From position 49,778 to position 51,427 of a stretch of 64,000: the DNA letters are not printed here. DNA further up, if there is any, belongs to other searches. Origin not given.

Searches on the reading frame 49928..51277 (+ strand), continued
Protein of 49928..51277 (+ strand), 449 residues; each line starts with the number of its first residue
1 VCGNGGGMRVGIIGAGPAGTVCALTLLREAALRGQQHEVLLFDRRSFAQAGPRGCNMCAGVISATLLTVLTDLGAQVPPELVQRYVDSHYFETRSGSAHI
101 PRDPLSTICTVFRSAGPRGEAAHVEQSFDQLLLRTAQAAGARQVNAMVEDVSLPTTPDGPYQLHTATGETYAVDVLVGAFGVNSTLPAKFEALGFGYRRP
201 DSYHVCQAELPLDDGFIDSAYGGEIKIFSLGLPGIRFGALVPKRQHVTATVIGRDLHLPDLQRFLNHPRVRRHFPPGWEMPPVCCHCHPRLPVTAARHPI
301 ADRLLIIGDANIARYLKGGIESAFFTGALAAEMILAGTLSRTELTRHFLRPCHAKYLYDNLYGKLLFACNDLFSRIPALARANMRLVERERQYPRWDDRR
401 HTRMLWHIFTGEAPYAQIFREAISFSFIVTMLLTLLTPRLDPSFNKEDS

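Call 78: search_protein_families(library=pfam, proteins=[P0286, P0298, P0320, P0323, P0314, P0331, P0338, P0359, P0369, P0343], max_evalue=0.001)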
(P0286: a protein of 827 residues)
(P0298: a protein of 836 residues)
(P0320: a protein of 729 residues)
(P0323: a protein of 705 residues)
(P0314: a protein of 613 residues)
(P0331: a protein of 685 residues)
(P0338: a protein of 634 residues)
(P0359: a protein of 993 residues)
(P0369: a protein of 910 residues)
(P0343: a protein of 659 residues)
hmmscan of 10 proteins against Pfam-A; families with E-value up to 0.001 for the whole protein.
P0286 (827 aa): 1 family
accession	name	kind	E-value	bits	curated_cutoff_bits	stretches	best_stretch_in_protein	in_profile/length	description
PF24374.1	DUF7530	-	2.3e-12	47.6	27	1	111-282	5-166/220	Family of unknown function (DUF7530)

P0298 (836 aa): 1 family
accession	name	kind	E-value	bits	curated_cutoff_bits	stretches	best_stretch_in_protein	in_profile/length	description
PF24374.1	DUF7530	-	5.7e-15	56.1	27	1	112-287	3-168/220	Family of unknown function (DUF7530)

P0320 (729 aa): 1 family
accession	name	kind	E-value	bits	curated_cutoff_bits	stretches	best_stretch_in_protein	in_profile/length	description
PF00027.35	cNMP_binding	-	2.3e-44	149.7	27.5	2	606-687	2-84/89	Cyclic nucleotide-binding domain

P0323 (705 aa): 1 family
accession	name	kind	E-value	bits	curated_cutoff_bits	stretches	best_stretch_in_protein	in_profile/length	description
PF00027.35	cNMP_binding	-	2.5e-45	152.8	27.5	2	456-538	3-86/89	Cyclic nucleotide-binding domain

P0314 (613 aa): 1 family
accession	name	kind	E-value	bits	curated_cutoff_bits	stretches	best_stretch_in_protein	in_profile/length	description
PF00027.35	cNMP_binding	-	2.5e-24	85.5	27.5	1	477-558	2-84/89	Cyclic nucleotide-binding domain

P0331 (685 aa): 1 family
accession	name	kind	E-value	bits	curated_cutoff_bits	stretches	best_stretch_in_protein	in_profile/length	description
PF00027.35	cNMP_binding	-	2.3e-21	76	27.5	1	487-569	2-85/89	Cyclic nucleotide-binding domain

P0338 (634 aa): 1 family
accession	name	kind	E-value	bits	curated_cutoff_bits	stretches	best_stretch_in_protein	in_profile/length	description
PF00027.35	cNMP_binding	-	5.1e-22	78.1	27.5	1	497-581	2-87/89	Cyclic nucleotide-binding domain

P0359 (993 aa): 1 family
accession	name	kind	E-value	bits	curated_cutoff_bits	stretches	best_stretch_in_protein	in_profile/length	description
PF04773.18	FecR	-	6e-17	62.3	24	1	676-768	1-96/97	FecR protein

P0369 (910 aa): 3 families
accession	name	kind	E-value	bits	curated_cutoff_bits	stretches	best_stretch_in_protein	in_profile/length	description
PF01266.30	DAO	-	2.6e-07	31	27.9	0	187-406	155-352/353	FAD dependent oxidoreductase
PF04820.20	Trp_halogenase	-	0.00019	20.9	21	0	57-91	1-35/458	Tryptophan halogenase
PF07992.20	Pyr_redox_2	-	0.00076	19.4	26.1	0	57-104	2-43/291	Pyridine nucleotide-disulphide oxidoreductase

P0343 (659 aa): 3 families
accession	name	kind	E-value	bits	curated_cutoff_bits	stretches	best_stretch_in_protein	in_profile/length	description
PF04820.20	Trp_halogenase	-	1.7e-05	24.3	21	0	337-398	148-212/458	Tryptophan halogenase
PF01494.25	FAD_binding_3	-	5.5e-05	23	22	1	245-553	4-319/349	FAD binding domain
PF07992.20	Pyr_redox_2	-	0.00037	20.5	26.1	0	246-315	4-59/291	Pyridine nucleotide-disulphide oxidoreductase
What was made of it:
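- cNMP-binding-domain fusions of solitary A-type proteins (call 78) are not explained by this model.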

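Call 88: find_encoding_contigs(protein=P0002, flank=8000, max_places=2)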
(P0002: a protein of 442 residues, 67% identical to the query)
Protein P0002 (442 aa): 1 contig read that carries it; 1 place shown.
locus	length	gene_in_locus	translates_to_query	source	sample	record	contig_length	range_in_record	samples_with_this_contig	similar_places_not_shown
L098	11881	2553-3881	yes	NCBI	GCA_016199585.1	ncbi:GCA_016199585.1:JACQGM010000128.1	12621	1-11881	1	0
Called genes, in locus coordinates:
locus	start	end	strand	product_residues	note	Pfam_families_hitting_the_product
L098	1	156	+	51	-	?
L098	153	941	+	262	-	PF00290:Trp_syntA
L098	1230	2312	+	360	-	PF20208:ARPP-1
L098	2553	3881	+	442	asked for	PF01266:DAO (faint), PF13454:NAD_binding_9 (faint)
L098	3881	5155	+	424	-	PF01266:DAO (weak), PF07992:Pyr_redox_2 (faint), PF13454:NAD_binding_9 (faint)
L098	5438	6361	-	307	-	PF01073:3Beta_HSD (faint), PF01370:Epimerase, PF05368:NmrA (weak), PF13460:NAD_binding_10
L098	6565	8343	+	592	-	-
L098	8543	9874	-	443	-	-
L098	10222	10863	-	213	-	PF05685:Uma2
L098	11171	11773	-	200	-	PF05685:Uma2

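Call 89: find_encoding_contigs(protein=P0020, flank=8000, max_places=1)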
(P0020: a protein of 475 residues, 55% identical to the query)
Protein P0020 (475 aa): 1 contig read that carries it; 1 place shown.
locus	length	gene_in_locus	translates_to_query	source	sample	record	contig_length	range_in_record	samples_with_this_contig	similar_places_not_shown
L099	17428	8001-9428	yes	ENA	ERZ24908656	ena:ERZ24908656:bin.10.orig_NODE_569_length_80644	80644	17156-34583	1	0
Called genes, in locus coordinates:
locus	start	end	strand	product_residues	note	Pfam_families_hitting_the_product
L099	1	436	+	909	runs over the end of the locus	PF00690:Cation_ATPase_N, PF00122:E1-E2_ATPase, PF13246:Cation_ATPase, PF00702:Hydrolase, PF08282:Hydrolase_3 (faint), PF00689:Cation_ATPase_C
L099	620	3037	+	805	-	PF00999:Na_H_Exchanger, PF03446:NAD_binding_2 (faint), PF02254:TrkA_N, PF02737:3HCDH_N (faint), PF03807:F420_oxidored (faint), PF02254:TrkA_N, PF02080:TrkA_C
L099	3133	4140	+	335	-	-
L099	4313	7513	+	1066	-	-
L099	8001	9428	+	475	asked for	-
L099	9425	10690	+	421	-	PF01266:DAO (faint)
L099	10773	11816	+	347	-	PF13350:Y_phosphatase3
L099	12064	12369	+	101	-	-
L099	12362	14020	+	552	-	PF25881:HH_YBHG, PF25954:Beta-barrel_RND_2 (weak), PF25967:RND-MFP_C, PF25989:YknX_C, PF25975:CzcB_C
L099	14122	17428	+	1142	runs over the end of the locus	PF00873:ACR_tran, PF03176:MMPL (weak)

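Call 90: find_encoding_contigs(protein=P0070, flank=9000, max_places=3)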
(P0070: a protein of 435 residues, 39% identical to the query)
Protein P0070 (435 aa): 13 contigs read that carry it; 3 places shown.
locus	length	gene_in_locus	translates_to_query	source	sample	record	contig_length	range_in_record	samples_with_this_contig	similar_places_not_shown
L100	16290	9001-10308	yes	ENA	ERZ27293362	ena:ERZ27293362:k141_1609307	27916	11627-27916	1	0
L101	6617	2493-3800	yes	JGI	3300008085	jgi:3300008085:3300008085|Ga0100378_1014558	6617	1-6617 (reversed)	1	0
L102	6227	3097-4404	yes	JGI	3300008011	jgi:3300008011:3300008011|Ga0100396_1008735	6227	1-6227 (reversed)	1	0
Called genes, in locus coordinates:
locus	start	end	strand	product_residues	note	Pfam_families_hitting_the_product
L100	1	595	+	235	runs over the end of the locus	PF00005:ABC_tran, PF13304:AAA_21 (faint)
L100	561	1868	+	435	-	PF02515:CoA_transf_3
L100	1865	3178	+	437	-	PF02515:CoA_transf_3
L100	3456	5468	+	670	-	PF00999:Na_H_Exchanger, PF02254:TrkA_N, PF02080:TrkA_C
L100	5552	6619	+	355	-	-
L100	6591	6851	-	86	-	-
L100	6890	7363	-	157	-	PF03061:4HBT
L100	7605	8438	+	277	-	PF01551:Peptidase_M23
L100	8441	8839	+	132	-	PF04519:Bactofilin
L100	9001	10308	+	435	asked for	PF04820:Trp_halogenase (faint)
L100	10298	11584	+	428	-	PF01266:DAO (faint), PF01494:FAD_binding_3 (faint), PF07992:Pyr_redox_2 (weak)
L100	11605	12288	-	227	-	-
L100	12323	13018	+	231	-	-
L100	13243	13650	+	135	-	PF07291:MauE (weak)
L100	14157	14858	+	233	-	PF04366:Ysc84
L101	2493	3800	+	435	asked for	PF04820:Trp_halogenase (faint)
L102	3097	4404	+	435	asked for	PF04820:Trp_halogenase (faint)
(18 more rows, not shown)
